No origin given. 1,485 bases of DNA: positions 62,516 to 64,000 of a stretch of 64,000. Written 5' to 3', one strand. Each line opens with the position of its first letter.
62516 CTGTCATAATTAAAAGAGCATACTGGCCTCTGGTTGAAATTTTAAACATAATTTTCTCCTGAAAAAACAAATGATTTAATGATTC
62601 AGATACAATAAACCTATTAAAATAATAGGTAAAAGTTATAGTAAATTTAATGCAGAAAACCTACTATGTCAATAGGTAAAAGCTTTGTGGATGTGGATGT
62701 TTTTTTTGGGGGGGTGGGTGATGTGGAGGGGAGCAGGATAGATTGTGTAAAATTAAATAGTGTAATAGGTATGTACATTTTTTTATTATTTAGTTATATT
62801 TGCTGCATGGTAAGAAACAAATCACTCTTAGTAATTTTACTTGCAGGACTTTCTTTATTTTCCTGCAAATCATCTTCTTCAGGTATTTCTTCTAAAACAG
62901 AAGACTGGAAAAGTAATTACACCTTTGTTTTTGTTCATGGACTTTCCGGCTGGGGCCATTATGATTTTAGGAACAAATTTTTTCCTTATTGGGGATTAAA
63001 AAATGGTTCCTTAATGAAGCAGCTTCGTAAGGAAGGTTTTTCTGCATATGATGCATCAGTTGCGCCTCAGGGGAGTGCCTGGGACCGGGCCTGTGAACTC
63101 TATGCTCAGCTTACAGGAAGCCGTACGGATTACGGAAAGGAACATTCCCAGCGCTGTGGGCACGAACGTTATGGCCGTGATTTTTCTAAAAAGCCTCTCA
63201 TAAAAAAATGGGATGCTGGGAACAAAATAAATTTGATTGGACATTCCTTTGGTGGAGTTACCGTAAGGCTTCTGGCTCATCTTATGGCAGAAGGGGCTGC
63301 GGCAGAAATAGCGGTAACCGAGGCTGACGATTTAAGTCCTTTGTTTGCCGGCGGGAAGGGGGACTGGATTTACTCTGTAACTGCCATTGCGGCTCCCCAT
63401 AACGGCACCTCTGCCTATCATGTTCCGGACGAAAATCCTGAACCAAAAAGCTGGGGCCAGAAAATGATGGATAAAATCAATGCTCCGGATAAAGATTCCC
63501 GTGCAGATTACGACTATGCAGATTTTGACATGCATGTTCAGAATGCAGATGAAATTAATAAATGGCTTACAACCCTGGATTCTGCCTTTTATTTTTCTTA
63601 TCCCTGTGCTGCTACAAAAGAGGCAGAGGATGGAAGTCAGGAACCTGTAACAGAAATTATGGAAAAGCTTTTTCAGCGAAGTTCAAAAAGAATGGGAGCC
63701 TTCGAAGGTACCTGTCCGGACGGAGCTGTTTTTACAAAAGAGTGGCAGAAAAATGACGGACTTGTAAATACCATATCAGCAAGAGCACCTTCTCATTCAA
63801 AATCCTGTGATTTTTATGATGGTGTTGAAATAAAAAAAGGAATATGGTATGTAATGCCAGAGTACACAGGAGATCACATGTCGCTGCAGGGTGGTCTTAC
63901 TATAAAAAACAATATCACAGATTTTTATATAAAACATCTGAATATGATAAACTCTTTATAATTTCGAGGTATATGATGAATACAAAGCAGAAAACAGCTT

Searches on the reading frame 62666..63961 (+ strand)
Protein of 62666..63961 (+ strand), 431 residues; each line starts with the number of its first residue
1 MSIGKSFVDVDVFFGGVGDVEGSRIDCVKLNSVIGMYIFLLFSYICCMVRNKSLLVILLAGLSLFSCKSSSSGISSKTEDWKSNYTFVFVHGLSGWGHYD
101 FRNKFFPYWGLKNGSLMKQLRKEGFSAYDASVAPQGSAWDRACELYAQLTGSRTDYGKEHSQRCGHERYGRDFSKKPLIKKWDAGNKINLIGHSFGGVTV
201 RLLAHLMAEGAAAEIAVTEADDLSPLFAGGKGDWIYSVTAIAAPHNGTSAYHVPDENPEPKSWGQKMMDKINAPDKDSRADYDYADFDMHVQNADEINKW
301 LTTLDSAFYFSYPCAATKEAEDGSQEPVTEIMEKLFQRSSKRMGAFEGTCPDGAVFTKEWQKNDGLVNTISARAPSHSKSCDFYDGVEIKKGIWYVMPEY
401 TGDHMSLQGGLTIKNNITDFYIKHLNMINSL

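Call 91: search_protein_families(library=pfam, proteins=[window:62666-63961:+], max_evalue=0.00001)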
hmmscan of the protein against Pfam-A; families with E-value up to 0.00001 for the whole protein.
window:62666-63961:+ (431 aa): 1 family
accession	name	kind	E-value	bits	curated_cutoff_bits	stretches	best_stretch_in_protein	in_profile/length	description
PF24708.1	Lip_C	-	3.2e-50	171.4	27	2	84-289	2-205/380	Lipase-like, C-terminal domain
